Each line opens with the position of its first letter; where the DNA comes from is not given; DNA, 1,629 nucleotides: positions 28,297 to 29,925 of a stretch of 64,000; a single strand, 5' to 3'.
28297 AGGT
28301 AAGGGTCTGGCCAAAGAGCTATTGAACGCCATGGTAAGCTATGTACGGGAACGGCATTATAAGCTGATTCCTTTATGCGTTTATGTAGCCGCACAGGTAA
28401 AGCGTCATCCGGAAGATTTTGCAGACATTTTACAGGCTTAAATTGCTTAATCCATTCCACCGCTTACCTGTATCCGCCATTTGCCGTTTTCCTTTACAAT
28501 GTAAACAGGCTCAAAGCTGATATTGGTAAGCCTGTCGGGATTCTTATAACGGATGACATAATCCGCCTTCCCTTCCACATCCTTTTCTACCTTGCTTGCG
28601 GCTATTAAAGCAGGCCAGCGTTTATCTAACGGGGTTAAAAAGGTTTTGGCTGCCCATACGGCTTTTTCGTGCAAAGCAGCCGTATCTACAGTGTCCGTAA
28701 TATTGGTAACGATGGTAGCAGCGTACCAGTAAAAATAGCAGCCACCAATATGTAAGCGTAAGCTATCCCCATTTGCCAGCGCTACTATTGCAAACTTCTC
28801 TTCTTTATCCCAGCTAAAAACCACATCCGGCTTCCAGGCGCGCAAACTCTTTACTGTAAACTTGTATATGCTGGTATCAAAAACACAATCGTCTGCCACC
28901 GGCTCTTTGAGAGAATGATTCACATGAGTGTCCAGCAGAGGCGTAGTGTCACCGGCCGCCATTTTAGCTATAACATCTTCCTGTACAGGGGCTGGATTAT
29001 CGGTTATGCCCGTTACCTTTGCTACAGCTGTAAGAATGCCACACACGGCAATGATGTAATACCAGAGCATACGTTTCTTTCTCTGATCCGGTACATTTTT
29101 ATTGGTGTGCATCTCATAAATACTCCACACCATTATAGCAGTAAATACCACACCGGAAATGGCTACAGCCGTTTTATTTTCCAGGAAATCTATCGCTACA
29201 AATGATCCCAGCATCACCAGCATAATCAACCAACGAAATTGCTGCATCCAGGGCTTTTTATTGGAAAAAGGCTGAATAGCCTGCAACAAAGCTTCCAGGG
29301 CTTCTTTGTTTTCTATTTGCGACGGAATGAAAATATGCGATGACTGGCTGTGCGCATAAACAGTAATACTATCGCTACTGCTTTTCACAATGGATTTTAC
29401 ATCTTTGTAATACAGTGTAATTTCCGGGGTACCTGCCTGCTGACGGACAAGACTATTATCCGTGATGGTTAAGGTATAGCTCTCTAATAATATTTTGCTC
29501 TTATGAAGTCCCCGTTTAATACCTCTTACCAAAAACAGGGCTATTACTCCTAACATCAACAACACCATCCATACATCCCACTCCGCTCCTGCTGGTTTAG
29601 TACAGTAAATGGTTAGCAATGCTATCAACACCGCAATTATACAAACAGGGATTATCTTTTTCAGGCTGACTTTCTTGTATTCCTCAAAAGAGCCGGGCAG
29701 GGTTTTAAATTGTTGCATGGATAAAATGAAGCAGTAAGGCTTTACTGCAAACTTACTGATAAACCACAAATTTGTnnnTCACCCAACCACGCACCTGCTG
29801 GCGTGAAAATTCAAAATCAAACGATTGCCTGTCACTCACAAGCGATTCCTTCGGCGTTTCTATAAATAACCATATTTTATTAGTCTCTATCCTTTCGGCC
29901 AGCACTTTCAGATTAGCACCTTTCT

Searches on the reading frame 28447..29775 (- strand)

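Call 7: search_protein_families(library=ncbifam, proteins=[window:28447-29775:-], max_evalue=0.1)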
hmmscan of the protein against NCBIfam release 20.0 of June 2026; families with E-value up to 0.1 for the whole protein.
window:28447-29775:- (442 aa): 2 families
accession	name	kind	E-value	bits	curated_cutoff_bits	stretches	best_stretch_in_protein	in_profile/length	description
NF041635.1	STM3941_fam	subfamily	0.014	15.3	40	0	41-139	5-103/157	STM3941 family protein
TIGR00645.1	HI0507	hypoth_equivalog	0.099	12.9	144.4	1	195-253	100-153/167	TIGR00645 family protein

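Call 51: search_protein_families(library=pfam, proteins=[window:28447-29775:-], max_evalue=0.001)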
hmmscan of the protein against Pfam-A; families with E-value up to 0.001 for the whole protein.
window:28447-29775:- (442 aa): 0 families
